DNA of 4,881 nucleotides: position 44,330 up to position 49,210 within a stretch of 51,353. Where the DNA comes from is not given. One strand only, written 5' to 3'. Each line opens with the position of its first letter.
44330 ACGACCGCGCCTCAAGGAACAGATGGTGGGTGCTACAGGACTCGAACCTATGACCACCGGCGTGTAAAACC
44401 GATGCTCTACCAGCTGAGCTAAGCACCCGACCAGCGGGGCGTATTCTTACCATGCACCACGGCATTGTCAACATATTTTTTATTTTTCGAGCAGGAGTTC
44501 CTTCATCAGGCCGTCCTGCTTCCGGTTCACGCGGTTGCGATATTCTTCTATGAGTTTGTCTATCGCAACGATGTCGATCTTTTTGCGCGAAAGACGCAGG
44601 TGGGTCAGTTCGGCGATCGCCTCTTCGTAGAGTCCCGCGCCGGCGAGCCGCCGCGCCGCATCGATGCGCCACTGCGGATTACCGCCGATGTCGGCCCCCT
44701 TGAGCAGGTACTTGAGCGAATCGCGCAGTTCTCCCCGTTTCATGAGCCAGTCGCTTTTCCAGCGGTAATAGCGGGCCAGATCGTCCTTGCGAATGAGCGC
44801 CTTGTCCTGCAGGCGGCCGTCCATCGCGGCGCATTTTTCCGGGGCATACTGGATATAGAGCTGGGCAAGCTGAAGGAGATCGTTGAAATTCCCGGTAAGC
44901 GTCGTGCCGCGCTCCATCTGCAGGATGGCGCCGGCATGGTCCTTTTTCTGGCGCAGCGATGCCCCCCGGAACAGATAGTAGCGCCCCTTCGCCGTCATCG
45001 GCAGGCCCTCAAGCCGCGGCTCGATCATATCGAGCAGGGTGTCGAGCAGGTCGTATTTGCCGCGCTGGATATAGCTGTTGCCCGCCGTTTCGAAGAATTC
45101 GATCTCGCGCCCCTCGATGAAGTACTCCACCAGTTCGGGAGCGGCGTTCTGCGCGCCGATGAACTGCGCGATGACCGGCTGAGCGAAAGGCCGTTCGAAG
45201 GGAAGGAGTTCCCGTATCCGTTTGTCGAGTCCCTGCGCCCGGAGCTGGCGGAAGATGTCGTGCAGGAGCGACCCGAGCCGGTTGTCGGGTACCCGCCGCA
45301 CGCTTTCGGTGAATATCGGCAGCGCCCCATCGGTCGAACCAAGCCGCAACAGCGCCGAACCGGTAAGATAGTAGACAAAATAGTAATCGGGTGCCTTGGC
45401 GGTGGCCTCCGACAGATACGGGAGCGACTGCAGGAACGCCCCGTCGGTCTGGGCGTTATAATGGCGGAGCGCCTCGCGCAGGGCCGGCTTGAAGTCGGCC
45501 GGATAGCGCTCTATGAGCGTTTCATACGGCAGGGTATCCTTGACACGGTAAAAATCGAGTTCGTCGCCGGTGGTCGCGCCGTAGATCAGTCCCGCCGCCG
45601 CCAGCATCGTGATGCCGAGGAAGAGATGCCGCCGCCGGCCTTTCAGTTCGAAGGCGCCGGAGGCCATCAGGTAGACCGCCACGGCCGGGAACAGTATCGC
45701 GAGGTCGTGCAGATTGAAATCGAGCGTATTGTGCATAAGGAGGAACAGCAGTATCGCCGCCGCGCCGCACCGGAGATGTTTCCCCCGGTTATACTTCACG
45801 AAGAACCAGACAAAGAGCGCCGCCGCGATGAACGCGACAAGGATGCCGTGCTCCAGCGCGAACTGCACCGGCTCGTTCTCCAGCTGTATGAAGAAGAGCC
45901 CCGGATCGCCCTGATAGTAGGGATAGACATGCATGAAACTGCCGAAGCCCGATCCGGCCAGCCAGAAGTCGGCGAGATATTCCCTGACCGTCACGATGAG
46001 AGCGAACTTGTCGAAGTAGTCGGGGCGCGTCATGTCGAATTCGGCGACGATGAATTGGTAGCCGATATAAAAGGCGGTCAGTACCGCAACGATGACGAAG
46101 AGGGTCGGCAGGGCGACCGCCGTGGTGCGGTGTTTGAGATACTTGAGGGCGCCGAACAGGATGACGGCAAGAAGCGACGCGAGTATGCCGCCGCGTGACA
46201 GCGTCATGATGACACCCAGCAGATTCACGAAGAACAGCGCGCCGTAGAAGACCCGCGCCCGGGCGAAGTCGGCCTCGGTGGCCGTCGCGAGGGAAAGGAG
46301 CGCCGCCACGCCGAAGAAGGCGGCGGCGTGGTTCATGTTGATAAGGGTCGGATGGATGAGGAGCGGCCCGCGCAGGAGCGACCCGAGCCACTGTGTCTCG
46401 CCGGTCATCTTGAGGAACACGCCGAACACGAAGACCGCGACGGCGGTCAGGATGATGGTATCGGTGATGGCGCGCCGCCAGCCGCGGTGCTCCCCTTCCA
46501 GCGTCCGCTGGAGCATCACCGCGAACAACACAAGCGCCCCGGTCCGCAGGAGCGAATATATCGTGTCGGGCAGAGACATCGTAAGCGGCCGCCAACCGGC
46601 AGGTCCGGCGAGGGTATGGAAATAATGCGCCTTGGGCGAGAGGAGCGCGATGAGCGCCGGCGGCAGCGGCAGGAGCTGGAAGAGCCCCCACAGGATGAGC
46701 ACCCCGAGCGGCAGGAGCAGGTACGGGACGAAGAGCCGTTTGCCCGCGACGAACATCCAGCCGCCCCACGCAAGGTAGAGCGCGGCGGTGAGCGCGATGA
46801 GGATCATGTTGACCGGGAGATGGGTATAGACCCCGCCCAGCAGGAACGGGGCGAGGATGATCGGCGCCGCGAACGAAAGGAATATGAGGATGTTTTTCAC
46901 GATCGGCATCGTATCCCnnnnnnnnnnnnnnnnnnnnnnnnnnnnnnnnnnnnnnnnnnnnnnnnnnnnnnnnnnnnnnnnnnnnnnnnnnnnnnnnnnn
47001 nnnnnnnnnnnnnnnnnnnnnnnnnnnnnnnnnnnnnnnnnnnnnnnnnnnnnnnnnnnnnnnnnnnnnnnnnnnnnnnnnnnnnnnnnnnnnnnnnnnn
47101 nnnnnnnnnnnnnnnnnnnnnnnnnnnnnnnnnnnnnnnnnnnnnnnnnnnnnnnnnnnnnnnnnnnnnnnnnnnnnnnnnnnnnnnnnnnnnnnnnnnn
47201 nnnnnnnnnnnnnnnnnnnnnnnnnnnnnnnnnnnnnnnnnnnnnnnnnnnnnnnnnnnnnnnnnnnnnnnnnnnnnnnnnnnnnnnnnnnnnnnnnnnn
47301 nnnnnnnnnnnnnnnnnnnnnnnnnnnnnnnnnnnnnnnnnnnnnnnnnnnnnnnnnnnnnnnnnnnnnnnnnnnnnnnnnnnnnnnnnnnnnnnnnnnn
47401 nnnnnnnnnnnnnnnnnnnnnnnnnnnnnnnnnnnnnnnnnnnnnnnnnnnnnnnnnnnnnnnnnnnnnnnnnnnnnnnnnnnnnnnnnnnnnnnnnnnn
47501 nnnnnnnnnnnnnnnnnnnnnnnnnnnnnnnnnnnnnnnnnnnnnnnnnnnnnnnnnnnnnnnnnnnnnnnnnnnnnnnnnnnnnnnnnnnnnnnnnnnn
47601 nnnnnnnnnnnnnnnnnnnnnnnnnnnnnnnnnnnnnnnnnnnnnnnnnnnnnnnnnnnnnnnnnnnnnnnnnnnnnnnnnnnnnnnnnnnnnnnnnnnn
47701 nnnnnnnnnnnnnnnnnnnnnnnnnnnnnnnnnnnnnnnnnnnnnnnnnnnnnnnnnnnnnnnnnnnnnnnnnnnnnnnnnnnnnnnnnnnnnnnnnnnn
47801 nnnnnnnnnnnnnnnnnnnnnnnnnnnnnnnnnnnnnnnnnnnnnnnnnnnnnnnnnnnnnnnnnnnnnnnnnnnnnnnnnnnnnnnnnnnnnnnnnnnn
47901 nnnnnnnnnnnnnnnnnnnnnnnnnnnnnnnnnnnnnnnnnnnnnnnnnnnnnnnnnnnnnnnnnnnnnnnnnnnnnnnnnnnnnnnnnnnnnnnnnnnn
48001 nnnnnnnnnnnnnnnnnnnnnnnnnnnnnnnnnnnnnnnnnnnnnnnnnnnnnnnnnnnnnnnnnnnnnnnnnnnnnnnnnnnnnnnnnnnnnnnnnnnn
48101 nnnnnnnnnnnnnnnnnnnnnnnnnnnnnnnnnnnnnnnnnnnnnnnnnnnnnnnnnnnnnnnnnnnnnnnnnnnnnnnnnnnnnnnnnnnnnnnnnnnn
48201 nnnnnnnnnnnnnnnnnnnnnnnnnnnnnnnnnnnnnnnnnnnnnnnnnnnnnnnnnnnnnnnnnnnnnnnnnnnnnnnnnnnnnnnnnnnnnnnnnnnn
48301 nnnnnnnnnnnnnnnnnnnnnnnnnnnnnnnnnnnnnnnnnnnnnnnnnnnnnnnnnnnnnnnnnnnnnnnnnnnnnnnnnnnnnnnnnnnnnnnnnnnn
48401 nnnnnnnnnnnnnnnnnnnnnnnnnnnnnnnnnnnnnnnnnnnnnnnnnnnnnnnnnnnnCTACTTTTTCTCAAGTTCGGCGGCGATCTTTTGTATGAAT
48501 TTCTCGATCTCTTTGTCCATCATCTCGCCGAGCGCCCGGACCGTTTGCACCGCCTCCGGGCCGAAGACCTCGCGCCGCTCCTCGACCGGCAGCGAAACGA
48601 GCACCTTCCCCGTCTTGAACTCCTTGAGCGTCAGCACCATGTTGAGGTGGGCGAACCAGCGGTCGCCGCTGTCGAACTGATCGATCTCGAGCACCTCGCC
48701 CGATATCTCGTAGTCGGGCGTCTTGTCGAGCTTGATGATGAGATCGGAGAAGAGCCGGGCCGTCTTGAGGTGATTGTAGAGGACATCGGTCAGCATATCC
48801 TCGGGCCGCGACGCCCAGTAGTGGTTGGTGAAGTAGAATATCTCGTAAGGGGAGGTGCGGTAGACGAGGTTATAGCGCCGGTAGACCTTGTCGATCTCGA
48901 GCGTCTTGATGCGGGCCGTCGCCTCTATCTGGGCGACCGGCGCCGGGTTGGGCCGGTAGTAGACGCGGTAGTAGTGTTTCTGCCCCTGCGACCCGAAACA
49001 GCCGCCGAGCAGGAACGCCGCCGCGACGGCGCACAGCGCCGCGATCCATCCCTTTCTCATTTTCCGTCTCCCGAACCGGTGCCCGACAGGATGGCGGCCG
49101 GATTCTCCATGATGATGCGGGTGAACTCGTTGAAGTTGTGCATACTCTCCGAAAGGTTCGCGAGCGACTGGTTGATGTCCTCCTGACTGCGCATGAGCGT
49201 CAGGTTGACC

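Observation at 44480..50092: Orphan MCE operon: MlaD-like + PqiC-like lipoprotein + beta-barrel + Wzy/O-antigen-ligase-TPR protein, with no ABC permease, ATPase or PqiA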

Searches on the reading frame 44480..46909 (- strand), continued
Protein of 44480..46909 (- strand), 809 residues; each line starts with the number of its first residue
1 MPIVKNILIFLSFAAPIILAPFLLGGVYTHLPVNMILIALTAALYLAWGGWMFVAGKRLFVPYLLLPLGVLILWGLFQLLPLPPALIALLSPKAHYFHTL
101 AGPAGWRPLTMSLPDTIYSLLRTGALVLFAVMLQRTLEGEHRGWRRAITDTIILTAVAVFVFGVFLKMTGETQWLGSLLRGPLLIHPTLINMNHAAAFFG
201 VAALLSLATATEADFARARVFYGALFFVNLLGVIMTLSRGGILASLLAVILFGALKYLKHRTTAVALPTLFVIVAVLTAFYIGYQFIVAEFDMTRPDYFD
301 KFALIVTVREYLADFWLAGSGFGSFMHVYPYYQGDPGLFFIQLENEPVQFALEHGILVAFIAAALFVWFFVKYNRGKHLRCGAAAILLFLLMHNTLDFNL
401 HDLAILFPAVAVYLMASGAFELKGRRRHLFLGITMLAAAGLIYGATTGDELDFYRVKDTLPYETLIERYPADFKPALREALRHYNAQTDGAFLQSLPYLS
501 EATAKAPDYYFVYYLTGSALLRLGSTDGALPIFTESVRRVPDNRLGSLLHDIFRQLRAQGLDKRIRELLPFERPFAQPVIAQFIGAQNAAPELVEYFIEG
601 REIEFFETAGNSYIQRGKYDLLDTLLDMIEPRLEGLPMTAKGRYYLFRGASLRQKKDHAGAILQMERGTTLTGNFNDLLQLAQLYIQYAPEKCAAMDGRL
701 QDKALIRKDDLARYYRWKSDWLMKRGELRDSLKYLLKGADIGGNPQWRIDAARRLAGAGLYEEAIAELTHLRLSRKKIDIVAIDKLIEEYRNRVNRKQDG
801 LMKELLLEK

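Call 64: fold_search(model_id=the predicted structure, library=pdb)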
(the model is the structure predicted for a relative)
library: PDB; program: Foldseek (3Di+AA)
matches with E <= 10: 1211; with E <= 0.001: 71
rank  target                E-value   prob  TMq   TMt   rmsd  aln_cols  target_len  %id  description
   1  6vbv_4                6.4e-06  1.00  0.25  0.46  13.3       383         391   14  Structure of the bovine BBSome:ARL6:GTP complex (released 2020-01-29)
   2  6voa_E                9.2e-06  1.00  0.20  0.37  15.1       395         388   14  Cryo-EM structure of the BBSome-ARL6 complex (released 2020-06-24)
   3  1w3b_A                1.3e-05  1.00  0.26  0.47  12.1       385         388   13  The superhelical TPR domain of O-linked GlcNAc transferase reveals structural similarities to importin alpha. (released 2004-09-09)
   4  9rtt_Q                2.2e-05  1.00  0.22  0.20  25.5       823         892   12  Activated Elongation Complex with IWS1 and ELOF1 (released 2025-09-03)
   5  9hvq_Q                2.2e-05  1.00  0.22  0.21  26.0       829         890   11  Structure of the transcribing Pol II-DSIF-PAF-SPT6-RECQL5 complex (released 2025-07-16)
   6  6eou                  2.3e-05  1.00  0.24  0.49   9.6       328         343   14  O-GlcNAc transferase TPR domain with the intellectual disability associated mutation L254F (released 2018-05-09)
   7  8chy                  3.1e-05  1.00  0.21  0.49   9.7       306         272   14  Crystal structure of an 8-repeat consensus TPR superhelix with Zinc. (released 2024-02-21)
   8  5g05_H                6.4e-05  1.00  0.24  0.37  19.3       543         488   13  Cryo-EM structure of combined apo phosphorylated APC (released 2016-05-25)
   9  9gaw_P                7.0e-05  1.00  0.23  0.36  19.4       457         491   13  High-resolution structure of the Anaphase-promoting complex/cyclosome (APC/C) bound to co-activator Cdh1 (released 2024-08-14)
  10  5l9u_F                7.0e-05  1.00  0.24  0.38  20.0       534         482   12  Model of human Anaphase-promoting complex/Cyclosome (APC/C-CDH1) with a cross linked Ubiquitin variant-substrate-UBE2C (released 2016-09-14)
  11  6af0_A                7.0e-05  1.00  0.22  0.20  28.9       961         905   12  Structure of Ctr9, Paf1 and Cdc73 ternary complex from Myceliophthora thermophila (released 2018-09-19)
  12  4ui9_H                7.2e-05  1.00  0.24  0.38  19.6       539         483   14  Atomic structure of the human Anaphase-Promoting Complex (released 2015-06-17)
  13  5dse_C                8.2e-05  1.00  0.22  0.24  22.6       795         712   10  Crystal Structure of the TTC7B/Hyccin Complex (released 2015-12-02)
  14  9qhb                  9.6e-05  1.00  0.20  0.46   9.1       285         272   14  Crystal structure of 16-repeat CTPR protein with eliminated coordination sites (released 2025-10-22)
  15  6vbu_4                1.2e-04  1.00  0.25  0.46  13.5       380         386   13  Structure of the bovine BBSome complex (released 2020-01-29)
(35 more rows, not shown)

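Call 85: search_protein_families(library=pfam, proteins=[L025:7084-8235:+, L025:8323-9777:+], max_evalue=0.01)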
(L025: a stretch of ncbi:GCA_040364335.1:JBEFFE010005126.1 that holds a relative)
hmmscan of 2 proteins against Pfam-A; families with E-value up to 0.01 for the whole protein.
L025:7084-8235:+ (383 aa): 2 families
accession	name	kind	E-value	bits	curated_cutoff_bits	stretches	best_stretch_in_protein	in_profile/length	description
PF13472.12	Lipase_GDSL_2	-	0.0076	17.2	32.9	0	125-162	1-41/178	GDSL-like Lipase/Acylhydrolase family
PF16822.11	ALGX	-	0.0093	16.1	26.5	0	292-379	41-133/268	SGNH hydrolase-like domain, acetyltransferase AlgX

L025:8323-9777:+ (484 aa): 1 family
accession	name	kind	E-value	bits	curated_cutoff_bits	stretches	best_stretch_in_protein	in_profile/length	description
PF08238.18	Sel1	-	2.4e-16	60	30.7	1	130-164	3-36/36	Sel1 repeat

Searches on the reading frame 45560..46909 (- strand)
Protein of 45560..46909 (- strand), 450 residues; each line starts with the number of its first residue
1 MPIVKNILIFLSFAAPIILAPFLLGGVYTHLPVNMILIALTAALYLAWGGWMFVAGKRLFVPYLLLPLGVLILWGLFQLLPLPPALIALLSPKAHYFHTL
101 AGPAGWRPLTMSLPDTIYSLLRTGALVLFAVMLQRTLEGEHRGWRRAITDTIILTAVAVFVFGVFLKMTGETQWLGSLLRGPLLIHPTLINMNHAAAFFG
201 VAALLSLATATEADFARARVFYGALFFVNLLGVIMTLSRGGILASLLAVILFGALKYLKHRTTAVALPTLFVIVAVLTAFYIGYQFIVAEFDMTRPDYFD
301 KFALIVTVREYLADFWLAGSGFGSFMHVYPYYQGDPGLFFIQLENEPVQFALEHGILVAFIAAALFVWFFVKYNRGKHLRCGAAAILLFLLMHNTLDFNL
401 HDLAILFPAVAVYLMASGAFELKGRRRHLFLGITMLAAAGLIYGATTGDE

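Call 65: search_solved_structures(query=window:45560-46909:-, max_evalue=10, show_alignments=2)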
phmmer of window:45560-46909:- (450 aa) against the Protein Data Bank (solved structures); distinct sequences matched with E-value up to 10: 1.
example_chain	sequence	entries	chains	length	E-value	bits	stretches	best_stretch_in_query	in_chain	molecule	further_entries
2q7b_A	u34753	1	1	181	2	10.5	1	326-394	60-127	Acetyltransferase, GNAT family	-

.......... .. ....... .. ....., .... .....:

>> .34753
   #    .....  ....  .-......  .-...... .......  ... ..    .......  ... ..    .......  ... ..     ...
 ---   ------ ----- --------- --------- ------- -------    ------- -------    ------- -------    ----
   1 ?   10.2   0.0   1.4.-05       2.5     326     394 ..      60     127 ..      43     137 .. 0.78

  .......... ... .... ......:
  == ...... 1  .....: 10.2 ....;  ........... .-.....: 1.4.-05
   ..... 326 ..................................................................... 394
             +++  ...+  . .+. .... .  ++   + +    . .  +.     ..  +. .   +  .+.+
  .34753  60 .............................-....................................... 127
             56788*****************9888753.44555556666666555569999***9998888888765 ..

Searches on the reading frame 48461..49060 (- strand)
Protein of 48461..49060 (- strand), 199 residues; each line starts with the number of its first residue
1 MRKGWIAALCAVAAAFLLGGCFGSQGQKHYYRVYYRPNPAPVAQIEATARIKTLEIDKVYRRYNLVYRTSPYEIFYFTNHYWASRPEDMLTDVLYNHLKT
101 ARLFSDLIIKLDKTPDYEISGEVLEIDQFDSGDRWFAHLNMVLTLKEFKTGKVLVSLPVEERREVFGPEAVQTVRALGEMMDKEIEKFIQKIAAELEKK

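Call 3: search_protein_families(library=pfam, proteins=[window:48461-49060:-], max_evalue=0.01)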
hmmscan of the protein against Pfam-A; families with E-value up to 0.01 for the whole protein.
window:48461-49060:- (199 aa): 1 family
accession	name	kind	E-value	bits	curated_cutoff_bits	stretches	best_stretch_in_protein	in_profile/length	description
PF03886.18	ABC_trans_aux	-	3.6e-12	46.6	26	1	48-182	20-154/161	ABC-type transport auxiliary lipoprotein component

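Call 4: search_protein_families(library=ncbifam, proteins=[window:48461-49060:-], max_evalue=0.01)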
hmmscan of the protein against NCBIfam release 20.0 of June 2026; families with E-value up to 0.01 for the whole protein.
window:48461-49060:- (199 aa): 1 family
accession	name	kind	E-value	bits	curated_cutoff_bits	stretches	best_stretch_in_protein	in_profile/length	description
NF033620.0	pqiC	exception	0.00013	21.4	200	1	11-100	4-97/184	membrane integrity-associated transporter subunit PqiC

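Call 74: search_solved_structures(query=window:48461-49060:-, max_evalue=1, show_alignments=2)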
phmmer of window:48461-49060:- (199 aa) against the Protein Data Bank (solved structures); distinct sequences matched with E-value up to 1: 2.
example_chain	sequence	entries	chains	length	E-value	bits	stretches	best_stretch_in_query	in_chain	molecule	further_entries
8q2c_B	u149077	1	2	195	0.038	16.8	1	11-100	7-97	Intermembrane transport lipoprotein PqiC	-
7de4_A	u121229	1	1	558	0.88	12.4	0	15-35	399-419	Hydroxylamine reductase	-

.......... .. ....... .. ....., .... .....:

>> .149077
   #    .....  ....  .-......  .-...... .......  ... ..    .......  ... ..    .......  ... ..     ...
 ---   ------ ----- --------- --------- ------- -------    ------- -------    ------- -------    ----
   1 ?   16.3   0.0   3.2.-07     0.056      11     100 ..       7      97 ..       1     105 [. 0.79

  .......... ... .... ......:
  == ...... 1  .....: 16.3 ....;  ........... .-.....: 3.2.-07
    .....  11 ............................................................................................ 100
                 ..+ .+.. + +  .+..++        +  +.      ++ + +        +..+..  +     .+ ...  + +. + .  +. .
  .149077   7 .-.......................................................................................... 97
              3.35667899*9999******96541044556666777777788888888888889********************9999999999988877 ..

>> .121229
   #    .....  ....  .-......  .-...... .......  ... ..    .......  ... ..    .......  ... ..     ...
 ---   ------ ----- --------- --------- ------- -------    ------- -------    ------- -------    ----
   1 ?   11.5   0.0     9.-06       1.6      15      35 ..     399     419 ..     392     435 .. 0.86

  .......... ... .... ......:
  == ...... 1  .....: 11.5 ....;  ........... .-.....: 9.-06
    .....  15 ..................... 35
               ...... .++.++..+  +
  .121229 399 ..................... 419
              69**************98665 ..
